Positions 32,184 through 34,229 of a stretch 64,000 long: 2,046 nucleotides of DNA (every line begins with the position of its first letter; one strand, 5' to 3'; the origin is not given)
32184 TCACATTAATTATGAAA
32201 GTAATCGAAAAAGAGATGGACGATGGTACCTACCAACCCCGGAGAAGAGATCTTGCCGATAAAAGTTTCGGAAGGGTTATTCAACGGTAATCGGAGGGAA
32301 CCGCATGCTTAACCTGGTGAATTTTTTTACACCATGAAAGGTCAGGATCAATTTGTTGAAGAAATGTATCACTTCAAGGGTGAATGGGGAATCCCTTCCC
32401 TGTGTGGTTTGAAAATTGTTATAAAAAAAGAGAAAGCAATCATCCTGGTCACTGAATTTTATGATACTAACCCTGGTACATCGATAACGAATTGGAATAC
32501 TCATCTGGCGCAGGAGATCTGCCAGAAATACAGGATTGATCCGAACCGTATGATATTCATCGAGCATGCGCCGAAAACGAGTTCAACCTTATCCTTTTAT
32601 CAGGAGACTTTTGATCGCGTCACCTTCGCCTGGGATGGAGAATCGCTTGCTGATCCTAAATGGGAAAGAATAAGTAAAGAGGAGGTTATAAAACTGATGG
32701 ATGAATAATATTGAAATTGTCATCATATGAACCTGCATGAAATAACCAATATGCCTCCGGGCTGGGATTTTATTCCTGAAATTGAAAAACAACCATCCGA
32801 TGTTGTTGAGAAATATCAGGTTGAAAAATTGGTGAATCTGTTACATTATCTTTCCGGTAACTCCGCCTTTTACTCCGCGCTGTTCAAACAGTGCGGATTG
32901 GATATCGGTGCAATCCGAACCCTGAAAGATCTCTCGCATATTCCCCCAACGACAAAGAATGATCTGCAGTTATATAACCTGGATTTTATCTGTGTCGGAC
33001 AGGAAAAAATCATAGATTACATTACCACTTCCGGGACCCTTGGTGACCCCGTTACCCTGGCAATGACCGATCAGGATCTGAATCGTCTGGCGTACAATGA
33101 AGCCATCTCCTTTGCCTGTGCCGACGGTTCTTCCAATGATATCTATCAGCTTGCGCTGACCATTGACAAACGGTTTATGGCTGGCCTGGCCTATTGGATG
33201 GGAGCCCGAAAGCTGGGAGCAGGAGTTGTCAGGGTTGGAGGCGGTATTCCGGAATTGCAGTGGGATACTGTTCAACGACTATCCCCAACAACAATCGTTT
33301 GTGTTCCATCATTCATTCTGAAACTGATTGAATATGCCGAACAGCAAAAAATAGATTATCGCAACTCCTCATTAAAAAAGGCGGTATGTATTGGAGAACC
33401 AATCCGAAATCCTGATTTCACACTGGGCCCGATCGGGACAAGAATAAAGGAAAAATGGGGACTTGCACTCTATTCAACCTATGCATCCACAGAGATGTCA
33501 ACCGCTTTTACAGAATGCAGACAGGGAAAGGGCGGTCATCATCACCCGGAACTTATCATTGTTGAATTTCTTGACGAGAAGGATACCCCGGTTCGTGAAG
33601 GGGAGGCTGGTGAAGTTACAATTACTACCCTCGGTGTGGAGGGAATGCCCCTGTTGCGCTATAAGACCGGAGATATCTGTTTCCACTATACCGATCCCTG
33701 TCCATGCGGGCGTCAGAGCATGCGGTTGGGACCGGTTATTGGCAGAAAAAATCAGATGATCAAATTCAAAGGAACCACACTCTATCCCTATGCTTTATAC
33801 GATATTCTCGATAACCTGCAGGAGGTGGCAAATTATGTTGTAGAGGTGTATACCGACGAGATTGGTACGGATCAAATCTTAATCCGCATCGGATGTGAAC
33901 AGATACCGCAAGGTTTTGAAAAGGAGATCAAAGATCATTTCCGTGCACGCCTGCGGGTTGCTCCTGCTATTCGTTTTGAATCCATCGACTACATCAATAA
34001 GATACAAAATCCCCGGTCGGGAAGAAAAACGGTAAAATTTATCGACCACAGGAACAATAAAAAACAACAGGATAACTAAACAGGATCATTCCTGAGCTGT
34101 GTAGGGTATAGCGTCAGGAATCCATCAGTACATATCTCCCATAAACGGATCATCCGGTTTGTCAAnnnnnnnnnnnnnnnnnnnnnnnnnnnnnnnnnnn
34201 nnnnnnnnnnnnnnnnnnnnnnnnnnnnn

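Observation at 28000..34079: Tailoring/loading operon: HTH protein, BtrH_N protein, dedicated ACP, sulfotransferase, rSAM 4, orphan 124-aa protein, PaaK-type ligase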

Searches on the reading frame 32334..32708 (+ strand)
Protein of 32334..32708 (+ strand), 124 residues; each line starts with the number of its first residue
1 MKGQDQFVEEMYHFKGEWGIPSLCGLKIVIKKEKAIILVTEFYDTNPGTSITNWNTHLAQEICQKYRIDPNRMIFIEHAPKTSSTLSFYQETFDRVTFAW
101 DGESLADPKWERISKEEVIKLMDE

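Call 3: search_protein_families(library=pfam, proteins=[window:32334-32708:+], max_evalue=0.01)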
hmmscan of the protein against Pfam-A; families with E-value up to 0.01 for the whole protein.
window:32334-32708:+ (124 aa): 0 families

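Call 4: search_protein_families(library=ncbifam, proteins=[window:32334-32708:+], max_evalue=0.01)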
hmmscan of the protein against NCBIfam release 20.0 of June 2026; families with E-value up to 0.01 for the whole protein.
window:32334-32708:+ (124 aa): 0 families

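Call 15: find_homologous_proteins(query=window:32334-32708:+, max_evalue=0.001)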
Query window:32334-32708:+ (124 aa): 21 proteins with E <= 0.001 among 23 candidates.
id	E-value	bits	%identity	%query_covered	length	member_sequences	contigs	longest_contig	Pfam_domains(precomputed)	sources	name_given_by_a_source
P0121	1.8e-72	259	93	100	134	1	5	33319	-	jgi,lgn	-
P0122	5.5e-70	251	83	100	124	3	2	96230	-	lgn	-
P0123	6.6e-70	251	86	100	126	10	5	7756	-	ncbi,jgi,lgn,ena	-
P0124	1.1e-65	237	81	100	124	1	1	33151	-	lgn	-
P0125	2.9e-65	236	84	99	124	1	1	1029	-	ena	-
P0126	2.6e-64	233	80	99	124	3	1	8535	-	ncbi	-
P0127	2.3e-63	230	82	99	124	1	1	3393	-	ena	-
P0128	1.2e-62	227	80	99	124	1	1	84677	-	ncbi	-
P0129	1.3e-61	224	78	100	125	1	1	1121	-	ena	-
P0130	3.7e-61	222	76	99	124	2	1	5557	-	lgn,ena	-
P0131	2.1e-56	207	71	99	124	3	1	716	-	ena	-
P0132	7.8e-56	205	70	99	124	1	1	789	-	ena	-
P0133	1.1e-55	205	70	98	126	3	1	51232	-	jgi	-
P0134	2.5e-52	194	65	100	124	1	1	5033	-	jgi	jgi:hypothetical protein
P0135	4.5e-52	193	65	99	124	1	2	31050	-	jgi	-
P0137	3.4e-34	135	50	100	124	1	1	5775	-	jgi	jgi:hypothetical protein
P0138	1.4e-32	130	45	98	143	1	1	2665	-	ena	-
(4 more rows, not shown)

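Call 35: search_solved_structures(query=A2, max_evalue=10)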
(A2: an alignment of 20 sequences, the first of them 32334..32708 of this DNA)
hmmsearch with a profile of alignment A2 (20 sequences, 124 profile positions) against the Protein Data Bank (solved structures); distinct sequences matched with E-value up to 10: 2.
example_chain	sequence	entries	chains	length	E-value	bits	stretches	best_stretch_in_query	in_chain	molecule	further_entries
6c96_A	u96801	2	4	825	0.12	15.3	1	23-92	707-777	Two pore calcium channel protein 1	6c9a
7mi0_A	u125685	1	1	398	0.51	13.2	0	21-71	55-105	Glycosyltransferase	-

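Call 45: predict_structure(alignment_id=A3)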
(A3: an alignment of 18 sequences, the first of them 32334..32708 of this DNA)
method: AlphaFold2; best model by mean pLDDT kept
length: 124 residues; sequences in the alignment: 18
mean_pLDDT: 84.8   pTM: 0.82
mean pLDDT of the five models: 84.8, 84.2, 83.9, 83.0, 82.8
residues with pLDDT >= 90: 74; 70-90: 29; 50-70: 13; < 50: 8
segments of 3 or more residues with pLDDT < 50: 1-3, 83-87
pLDDT, mean of each block of 10 residues (from residue 1): 67 81 91 94 69 89 94 94 56 94 94 94 86
secondary structure, 60 per line:
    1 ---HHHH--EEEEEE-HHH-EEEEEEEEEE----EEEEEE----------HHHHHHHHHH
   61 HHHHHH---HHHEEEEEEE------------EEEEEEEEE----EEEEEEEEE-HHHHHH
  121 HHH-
elements in order: H4-7 E10-15 E21-30 E35-40 H51-66 E73-79 E92-100 E105-113 H115-123

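Call 46: search_protein_representatives(alignment_id=A3)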
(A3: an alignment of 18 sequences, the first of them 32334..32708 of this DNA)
Query: 18 sequences, 124 profile positions. Proteins with E-value up to 0.001 (for the whole library): 1514; up to 1e-10: 401; up to 1e-30: 12. The best 150 are listed.
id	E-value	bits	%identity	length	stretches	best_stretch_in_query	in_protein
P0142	9.5e-42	157.7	-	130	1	3-123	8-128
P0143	5.9e-39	148.7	-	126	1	5-123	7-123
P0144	2.1e-37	143.7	-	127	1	5-123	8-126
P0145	2.2e-37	143.6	-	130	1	5-122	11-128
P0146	2.3e-35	137.0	-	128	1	5-123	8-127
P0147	4.4e-35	136.1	-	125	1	1-120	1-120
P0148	6.4e-35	135.6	-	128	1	4-121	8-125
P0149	1.6e-34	134.4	-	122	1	1-114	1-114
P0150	9.8e-34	131.8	-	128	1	1-121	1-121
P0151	2.7e-31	123.9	-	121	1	3-122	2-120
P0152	5.7e-31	122.9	-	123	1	3-122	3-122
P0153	7.2e-31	122.6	-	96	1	5-92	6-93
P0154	1.2e-30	121.8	-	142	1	3-123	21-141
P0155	6.2e-30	119.5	-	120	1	7-122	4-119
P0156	1.7e-27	111.6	-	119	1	12-122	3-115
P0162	8.9e-24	99.6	-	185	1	6-116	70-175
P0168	4.0e-22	94.3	-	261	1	7-122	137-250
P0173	5.5e-21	90.6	-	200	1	8-122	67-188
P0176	1.3e-20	89.5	-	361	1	7-122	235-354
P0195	9.7e-19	83.4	-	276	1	10-117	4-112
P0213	2.0e-17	79.1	-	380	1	6-122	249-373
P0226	6.9e-17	77.4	-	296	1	6-122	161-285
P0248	5.9e-16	74.4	-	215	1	11-121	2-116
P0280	4.5e-15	71.5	-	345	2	3-122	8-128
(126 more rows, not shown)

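Call 48: search_protein_families(library=pfam, proteins=[P0168, P0176, P0213, P0226, P0195, P0280, P0162, P0173, P0248, P0142], max_evalue=0.01)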
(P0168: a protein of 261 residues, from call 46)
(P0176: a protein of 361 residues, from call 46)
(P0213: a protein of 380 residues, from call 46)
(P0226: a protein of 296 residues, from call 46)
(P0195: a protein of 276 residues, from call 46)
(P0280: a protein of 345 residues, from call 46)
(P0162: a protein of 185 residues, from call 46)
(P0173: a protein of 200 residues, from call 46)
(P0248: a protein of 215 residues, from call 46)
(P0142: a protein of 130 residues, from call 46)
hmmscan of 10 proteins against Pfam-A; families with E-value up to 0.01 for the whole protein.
P0168 (261 aa): 0 families

P0176 (361 aa): 1 family
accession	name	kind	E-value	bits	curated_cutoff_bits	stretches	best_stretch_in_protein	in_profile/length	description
PF19663.4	DUF6166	-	1e-23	83.6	27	1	119-196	19-91/93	Family of unknown function (DUF6166)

P0213 (380 aa): 1 family
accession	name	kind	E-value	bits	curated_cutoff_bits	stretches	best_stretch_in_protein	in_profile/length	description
PF19663.4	DUF6166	-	2.1e-25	89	27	1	110-207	1-92/93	Family of unknown function (DUF6166)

P0226 (296 aa): 1 family
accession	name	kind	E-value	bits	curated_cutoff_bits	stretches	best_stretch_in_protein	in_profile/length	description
PF19663.4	DUF6166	-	2.5e-25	88.8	27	1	25-121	1-90/93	Family of unknown function (DUF6166)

P0195 (276 aa): 0 families

P0280 (345 aa): 0 families

P0162 (185 aa): 0 families

P0173 (200 aa): 0 families

P0248 (215 aa): 0 families

P0142 (130 aa): 0 families

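Call 49: fold_search(model_id=the predicted structure, library=pdb)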
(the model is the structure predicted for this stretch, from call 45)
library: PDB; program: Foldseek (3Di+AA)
matches with E <= 10: 958; with E <= 0.001: 0
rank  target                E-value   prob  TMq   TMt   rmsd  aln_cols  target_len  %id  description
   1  4wsn_F                6.9e-03  0.72  0.27  0.15  10.7       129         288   12  Crystal structure of the COP9 signalosome, a P1 crystal form (released 2015-12-23)
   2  4d10_F                7.8e-03  0.77  0.29  0.16  10.5       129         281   12  Crystal structure of the COP9 signalosome (released 2014-07-23)
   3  9e5z_F                1.7e-02  0.57  0.29  0.16  14.5       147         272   12  Cryo-EM structure of COP9 signalosome (released 2025-12-03)
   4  9efq_F                1.8e-02  0.51  0.27  0.15  10.9       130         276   12  Cryo-EM structure of COP9 signalosome precatalytic state with neddylated cullin-2 (released 2025-12-03)
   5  4qft                  2.5e-02  0.54  0.27  0.22   9.7       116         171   10  Structure of COP9 signalosome complex subunit 6 (released 2014-09-03)
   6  9ph4_F                2.8e-02  0.44  0.27  0.15  10.6       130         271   14  Cryo-EM structure of COP9 signalosome in complex with CSN5i-1a (released 2025-12-03)
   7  9e77_F                3.6e-02  0.15  0.18  0.10  15.0       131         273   11  Cryo-EM structure of CSN-N8 in complex with CSN5i-3 (released 2025-12-03)
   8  9efm_F                3.8e-02  0.47  0.30  0.16  14.4       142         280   11  Cryo-EM structure of COP9 signalosome precatalytic state with neddylated cullin-1 (released 2025-12-03)
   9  9qo4_F                4.0e-02  0.35  0.27  0.15  10.8       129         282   12  Dissociation-state-3 of 9-subunit CSN and SCF (SKP1-SKP2-CKS1) complex (released 2026-02-04)
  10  9qo6_F                6.1e-02  0.33  0.27  0.15  10.7       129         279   11  9-subunit COP9 signalosome complex (released 2026-02-04)
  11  9qo0_F                7.7e-02  0.30  0.30  0.16  13.7       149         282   13  Pre-activated 9-subunit COP9 signalosome and neddylated SCF (Skp1-Skp2-Cks1) complex structure (released 2026-02-18)
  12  8ppl_I4               1.1e-01  0.51  0.34  0.19  10.4       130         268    8  MERS-CoV Nsp1 bound to the human 43S pre-initiation complex (released 2023-10-18)
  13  4bsz_A                1.5e-01  0.77  0.31  0.22   3.3        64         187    8  Crystal Structure of the Yeast Ribosomal Protein Rps3 in Complex with its Chaperone Yar1 (released 2013-09-04)
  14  5cw3_B                1.6e-01  0.20  0.28  0.17  14.4       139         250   11  Structure of CfBRCC36-CfKIAA0157 complex (Zn Edge) (released 2015-09-16)
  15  3j6x_S3               1.8e-01  0.63  0.30  0.18   5.2        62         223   10  S. cerevisiae 80S ribosome bound with Taura syndrome virus (TSV) IRES, 5 degree rotation (Class II) (released 2014-06-11)
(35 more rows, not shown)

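Call 75: find_encoding_contigs(protein=P0137, flank=6000, max_places=2)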
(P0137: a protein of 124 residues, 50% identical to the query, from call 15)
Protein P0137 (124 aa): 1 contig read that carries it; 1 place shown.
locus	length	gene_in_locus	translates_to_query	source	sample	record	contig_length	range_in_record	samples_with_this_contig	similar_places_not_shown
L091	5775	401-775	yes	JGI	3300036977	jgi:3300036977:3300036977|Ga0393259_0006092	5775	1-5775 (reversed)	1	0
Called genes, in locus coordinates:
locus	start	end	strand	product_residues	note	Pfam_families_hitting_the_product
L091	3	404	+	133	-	?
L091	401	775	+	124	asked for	-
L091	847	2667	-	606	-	PF02771:Acyl-CoA_dh_N, PF02770:Acyl-CoA_dh_M, PF00441:Acyl-CoA_dh_1, PF12806:Acyl-CoA_dh_C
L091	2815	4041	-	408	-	PF16491:Peptidase_M48_N, PF01435:Peptidase_M48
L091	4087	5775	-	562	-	?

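Call 76: find_encoding_contigs(protein=P0138, flank=6000, max_places=2)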
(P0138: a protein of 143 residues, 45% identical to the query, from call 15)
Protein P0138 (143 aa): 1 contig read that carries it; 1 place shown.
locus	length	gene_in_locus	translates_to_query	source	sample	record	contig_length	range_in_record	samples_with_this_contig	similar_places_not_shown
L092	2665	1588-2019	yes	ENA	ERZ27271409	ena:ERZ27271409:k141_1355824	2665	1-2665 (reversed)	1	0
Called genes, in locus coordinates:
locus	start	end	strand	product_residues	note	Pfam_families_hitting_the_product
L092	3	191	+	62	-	?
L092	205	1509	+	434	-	PF02310:B12-binding, PF04055:Radical_SAM (faint)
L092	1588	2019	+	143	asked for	-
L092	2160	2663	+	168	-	?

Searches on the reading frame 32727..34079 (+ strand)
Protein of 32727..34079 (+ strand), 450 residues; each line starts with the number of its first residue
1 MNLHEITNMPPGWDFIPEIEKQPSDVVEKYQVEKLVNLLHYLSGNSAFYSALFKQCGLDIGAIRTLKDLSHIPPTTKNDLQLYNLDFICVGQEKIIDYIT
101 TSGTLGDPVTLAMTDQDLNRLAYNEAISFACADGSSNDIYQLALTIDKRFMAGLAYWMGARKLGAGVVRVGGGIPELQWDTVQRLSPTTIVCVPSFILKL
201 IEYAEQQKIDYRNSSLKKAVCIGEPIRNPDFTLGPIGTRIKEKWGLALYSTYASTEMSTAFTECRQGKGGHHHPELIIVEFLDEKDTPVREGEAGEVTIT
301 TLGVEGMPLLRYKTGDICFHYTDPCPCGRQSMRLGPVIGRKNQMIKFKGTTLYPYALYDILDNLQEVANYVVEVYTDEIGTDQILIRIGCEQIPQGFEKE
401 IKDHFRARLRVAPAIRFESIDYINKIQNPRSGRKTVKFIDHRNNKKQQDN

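Call 3: search_protein_families(library=pfam, proteins=[window:32727-34079:+], max_evalue=0.01)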
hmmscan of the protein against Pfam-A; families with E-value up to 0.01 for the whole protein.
window:32727-34079:+ (450 aa): 2 families
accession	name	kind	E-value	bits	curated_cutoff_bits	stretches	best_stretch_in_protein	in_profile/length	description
PF00501.34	AMP-binding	-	4.2e-13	49.3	29.9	1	98-301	167-376/384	AMP-binding enzyme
PF14535.12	AMP-binding_C_2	-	5e-05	23.9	25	1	349-442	1-96/96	AMP-binding enzyme C-terminal domain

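Call 4: search_protein_families(library=ncbifam, proteins=[window:32727-34079:+], max_evalue=0.01)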
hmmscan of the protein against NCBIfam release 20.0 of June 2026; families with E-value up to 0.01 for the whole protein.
window:32727-34079:+ (450 aa): 14 families
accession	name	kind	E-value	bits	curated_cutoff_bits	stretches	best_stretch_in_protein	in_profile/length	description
NF053551.1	FlxY_rubin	equivalog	3.9e-207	688.1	520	1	19-442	1-424/424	flexirubin biosynthesis putative acyl-CoA ligase FlxY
NF041878.1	paak_haloarch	equivalog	2.9e-53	181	700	1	18-427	4-411/427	phenylacetate--CoA ligase PaaK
NF045666.1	DVU1553_fam_AMP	equivalog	3.2e-46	157.9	300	1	24-340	20-330/331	DVU_1553 family AMP-dependent CoA ligase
TIGR02155.1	PA_CoA_ligase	equivalog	5.9e-46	156.8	646.3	1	20-390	1-366/422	phenylacetate--CoA ligase PaaK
TIGR03335.1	F390_ftsA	equivalog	2.1e-24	86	458.7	1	17-396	4-388/445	coenzyme F390 synthetase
NF041217.1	BagE_FevW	exception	8.6e-15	54.6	800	1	63-352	38-322/424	bagremycin/ferroverdin synthetase BagE/FevW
NF009071.0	PRK12406.1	subfamily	3e-09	35.8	701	1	97-302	157-359/510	acyl-CoA synthetase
NF004837.0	PRK06187.1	subfamily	1e-08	33.9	476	1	90-263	167-329/531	long-chain-fatty-acid--CoA ligase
TIGR02304.1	aden_form_hyp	equivalog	5e-08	32.3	251.9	1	181-348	182-333/430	F390 synthetase-related protein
TIGR01733.1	AA-adenyl-dom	subfamily_domain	7.1e-06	25.1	317.4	1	92-303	119-328/409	amino acid adenylation domain-containing protein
NF004808.0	PRK06155.1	equivalog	0.00017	20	722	1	211-299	291-374/542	ATP-dependent acyl-CoA ligase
NF009921.1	PRK13382.1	exception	0.0031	16.4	850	1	175-379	267-470/529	acyl-CoA ligase FadD12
TIGR02188.1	Ac_CoA_lig_AcsA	equivalog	0.0042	15.4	724.95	0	177-229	324-376/629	acetate--CoA ligase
TIGR02262.1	benz_CoA_lig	subfamily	0.0066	15.2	375.25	1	174-300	240-362/508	benzoate-CoA ligase family protein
